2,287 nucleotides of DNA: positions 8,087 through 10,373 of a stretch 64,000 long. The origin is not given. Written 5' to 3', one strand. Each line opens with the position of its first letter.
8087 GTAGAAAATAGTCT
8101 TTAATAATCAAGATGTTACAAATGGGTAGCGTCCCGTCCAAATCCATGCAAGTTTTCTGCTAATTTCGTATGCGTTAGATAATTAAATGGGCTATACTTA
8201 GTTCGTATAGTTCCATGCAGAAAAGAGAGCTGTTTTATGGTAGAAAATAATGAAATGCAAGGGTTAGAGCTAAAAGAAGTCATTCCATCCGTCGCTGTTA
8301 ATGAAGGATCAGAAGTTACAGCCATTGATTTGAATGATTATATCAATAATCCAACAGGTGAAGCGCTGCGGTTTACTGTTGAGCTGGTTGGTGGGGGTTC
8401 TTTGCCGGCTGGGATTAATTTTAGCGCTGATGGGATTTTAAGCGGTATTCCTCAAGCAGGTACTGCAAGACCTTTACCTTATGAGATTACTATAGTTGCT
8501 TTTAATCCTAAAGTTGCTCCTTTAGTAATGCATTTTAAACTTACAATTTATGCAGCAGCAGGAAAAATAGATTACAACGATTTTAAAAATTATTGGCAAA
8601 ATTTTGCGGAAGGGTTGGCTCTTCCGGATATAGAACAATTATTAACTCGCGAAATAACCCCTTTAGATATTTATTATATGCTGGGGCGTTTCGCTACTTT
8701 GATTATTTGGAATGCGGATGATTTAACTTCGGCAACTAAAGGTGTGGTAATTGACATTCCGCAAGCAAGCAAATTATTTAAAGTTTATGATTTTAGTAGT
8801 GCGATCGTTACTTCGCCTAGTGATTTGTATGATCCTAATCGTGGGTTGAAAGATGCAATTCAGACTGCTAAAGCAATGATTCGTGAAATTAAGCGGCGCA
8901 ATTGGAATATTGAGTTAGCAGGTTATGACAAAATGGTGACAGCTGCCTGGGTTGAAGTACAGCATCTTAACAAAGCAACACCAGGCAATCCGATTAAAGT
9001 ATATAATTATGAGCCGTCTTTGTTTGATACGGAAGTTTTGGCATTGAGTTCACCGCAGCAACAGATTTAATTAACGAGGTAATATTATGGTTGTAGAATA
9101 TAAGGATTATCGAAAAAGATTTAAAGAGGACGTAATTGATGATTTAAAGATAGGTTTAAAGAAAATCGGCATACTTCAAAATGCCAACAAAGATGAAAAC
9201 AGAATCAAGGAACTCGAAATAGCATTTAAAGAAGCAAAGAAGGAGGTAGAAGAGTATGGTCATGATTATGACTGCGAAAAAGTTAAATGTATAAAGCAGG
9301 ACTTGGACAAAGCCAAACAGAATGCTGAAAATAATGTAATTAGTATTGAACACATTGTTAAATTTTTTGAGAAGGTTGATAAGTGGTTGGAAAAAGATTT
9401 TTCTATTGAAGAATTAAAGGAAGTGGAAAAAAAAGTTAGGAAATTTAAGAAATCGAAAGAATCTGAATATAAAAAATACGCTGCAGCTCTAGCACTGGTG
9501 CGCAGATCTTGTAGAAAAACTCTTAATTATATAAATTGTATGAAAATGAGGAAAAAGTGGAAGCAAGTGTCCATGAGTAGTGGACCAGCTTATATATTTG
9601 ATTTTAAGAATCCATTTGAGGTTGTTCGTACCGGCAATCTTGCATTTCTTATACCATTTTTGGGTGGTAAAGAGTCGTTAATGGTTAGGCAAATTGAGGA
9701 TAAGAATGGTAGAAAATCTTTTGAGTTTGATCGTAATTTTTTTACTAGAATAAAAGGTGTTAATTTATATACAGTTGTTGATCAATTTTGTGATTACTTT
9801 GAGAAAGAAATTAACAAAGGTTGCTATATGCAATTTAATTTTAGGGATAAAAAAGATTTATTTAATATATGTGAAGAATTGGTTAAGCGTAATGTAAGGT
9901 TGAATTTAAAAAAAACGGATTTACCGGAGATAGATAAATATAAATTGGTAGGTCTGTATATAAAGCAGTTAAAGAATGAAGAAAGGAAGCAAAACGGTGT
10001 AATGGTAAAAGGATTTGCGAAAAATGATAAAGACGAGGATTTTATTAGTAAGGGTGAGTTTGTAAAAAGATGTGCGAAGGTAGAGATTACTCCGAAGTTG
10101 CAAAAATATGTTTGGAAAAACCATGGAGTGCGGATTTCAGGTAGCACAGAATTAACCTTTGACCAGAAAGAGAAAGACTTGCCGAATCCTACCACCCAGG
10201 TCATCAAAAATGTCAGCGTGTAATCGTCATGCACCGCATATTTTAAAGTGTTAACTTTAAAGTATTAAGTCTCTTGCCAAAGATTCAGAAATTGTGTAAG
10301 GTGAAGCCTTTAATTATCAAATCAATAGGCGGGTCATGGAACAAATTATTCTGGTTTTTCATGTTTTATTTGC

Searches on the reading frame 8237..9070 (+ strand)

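Call 24: search_protein_families(library=pfam, proteins=[window:8237-9070:+], max_evalue=0.1)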
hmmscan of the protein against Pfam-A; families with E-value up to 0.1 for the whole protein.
window:8237-9070:+ (277 aa): 2 families
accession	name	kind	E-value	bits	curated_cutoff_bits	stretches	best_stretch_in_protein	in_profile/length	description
PF05345.18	He_PIG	-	1.5e-06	28.9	24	1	16-92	8-83/96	Putative Ig domain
PF17268.7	DUF5334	-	0.037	14.8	25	0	229-260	3-33/71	Family of unknown function (DUF5334)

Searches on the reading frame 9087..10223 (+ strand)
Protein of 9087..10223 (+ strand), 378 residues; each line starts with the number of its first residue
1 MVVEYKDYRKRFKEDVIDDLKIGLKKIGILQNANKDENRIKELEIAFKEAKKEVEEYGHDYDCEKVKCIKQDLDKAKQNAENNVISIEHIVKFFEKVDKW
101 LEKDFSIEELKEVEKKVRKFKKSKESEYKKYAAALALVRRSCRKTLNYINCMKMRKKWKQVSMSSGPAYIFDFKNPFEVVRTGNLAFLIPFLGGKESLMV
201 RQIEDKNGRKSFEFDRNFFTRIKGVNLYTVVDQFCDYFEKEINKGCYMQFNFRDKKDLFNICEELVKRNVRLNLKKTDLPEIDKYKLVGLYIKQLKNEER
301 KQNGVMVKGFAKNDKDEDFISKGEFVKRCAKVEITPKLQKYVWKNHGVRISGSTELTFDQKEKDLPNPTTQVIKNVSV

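Call 24: search_protein_families(library=pfam, proteins=[window:9087-10223:+], max_evalue=0.1)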
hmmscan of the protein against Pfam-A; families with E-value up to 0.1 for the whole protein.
window:9087-10223:+ (378 aa): 0 families

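Call 63: search_protein_families(library=ncbifam, proteins=[window:9087-10223:+], max_evalue=1)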
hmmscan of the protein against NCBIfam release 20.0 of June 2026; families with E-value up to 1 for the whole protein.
window:9087-10223:+ (378 aa): 1 family
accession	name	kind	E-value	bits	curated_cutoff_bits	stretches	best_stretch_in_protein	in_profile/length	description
TIGR01069.2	mutS2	equivalog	0.3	9.3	400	1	22-141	25-147/790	endonuclease MutS2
